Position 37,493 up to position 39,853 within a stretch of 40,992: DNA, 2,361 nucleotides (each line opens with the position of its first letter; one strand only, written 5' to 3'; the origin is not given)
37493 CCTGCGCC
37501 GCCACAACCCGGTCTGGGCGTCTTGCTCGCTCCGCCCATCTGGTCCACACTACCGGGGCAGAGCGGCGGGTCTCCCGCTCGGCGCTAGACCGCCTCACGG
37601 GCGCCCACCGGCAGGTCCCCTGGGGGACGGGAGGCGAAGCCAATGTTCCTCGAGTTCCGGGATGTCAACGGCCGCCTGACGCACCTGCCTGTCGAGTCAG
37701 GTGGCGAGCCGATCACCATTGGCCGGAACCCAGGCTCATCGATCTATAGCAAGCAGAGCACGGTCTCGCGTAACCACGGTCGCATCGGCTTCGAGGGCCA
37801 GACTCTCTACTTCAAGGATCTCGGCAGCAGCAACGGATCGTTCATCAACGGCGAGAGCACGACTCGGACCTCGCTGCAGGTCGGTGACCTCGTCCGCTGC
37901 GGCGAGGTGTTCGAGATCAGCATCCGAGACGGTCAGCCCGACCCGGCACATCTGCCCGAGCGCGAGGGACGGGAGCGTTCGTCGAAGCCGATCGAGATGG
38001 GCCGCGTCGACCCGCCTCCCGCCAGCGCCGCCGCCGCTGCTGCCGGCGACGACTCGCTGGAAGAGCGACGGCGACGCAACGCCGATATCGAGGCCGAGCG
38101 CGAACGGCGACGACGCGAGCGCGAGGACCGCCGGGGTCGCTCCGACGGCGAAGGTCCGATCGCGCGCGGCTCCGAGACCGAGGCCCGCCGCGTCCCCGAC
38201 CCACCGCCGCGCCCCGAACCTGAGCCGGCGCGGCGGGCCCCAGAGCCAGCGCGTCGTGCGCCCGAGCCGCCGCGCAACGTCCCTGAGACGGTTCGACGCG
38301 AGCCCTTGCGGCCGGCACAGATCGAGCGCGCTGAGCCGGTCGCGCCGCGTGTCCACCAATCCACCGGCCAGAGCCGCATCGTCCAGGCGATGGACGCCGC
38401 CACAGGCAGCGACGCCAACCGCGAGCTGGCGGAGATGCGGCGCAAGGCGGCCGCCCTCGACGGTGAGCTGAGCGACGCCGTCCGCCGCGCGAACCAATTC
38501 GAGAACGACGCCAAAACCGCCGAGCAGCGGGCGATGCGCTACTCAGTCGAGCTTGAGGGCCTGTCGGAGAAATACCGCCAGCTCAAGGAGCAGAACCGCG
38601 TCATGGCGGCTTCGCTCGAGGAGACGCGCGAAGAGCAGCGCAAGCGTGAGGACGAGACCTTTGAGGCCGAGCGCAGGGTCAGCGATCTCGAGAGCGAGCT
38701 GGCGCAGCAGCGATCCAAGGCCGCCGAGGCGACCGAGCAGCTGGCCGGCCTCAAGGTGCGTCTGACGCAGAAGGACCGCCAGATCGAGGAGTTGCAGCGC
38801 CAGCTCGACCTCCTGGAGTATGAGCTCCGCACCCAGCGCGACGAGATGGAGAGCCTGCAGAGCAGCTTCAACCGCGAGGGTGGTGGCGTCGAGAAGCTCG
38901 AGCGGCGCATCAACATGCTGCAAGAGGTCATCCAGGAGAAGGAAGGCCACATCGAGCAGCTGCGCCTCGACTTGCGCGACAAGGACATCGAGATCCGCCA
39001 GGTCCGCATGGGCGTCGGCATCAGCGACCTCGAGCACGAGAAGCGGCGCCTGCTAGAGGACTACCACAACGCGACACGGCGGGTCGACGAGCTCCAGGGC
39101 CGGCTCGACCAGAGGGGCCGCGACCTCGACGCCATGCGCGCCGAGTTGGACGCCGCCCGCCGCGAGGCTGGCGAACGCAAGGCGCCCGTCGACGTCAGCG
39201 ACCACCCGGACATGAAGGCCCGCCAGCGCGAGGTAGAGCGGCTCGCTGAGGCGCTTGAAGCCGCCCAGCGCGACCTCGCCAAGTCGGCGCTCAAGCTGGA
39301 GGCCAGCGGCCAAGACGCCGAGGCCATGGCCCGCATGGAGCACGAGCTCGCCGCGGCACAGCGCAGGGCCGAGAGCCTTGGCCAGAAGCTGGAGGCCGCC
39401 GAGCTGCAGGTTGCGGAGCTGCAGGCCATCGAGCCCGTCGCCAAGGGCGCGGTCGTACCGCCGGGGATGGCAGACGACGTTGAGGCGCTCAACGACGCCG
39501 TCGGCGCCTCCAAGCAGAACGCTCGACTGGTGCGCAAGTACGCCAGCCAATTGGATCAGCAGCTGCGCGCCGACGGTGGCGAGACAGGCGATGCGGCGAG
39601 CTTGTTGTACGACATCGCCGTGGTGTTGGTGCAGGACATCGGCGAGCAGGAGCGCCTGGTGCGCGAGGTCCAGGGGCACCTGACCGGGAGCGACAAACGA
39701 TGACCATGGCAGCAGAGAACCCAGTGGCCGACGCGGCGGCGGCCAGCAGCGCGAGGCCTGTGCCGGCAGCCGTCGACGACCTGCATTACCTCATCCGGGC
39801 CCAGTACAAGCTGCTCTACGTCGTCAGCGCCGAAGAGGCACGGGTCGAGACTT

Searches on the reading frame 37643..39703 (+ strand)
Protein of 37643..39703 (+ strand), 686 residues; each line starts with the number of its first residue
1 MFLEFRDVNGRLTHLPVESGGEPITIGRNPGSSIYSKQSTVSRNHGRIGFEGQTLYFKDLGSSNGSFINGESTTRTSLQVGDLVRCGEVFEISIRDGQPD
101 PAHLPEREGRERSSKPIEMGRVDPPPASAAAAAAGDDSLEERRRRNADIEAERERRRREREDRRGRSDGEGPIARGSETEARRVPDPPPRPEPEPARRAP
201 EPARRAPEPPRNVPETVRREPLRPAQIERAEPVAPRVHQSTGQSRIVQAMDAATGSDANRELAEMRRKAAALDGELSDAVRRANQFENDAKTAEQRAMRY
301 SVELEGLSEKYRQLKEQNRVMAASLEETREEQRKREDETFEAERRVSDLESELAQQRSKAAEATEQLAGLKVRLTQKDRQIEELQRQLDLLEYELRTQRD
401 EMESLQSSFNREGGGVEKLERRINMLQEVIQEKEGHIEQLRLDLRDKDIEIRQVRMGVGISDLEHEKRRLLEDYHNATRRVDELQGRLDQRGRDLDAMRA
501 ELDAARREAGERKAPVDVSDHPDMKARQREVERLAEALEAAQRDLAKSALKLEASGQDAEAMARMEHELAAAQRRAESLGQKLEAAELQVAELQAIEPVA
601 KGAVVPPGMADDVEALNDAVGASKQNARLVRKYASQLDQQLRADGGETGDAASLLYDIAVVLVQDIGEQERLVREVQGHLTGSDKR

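Call 4: search_protein_families(library=pfam, proteins=[window:37643-39703:+], max_evalue=0.01)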
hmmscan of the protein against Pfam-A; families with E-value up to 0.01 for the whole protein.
window:37643-39703:+ (686 aa): 6 families
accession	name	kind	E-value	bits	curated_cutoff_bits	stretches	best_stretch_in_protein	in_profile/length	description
PF00498.31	FHA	-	2.2e-13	50.8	20.7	1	24-86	1-66/67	FHA domain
PF00261.25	Tropomyosin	-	4.9e-08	33.1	38.6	1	264-496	3-240/242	Tropomyosin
PF16697.10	Yop-YscD_cpl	-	1e-06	29.4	33.2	1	22-89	17-86/94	Inner membrane component of T3SS, cytoplasmic domain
PF10473.14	CENP-F_leu_zip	-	0.00025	21.5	34.5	1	343-440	23-120/140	Leucine-rich repeats of kinetochore protein Cenp-F/LEK1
PF19220.6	Rod_CreS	-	0.00045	19.8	100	1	255-413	22-180/359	Crescentin, rod domain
PF15619.11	Lebercilin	-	0.0024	17.9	34.3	1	306-435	64-191/193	Ciliary protein causing Leber congenital amaurosis disease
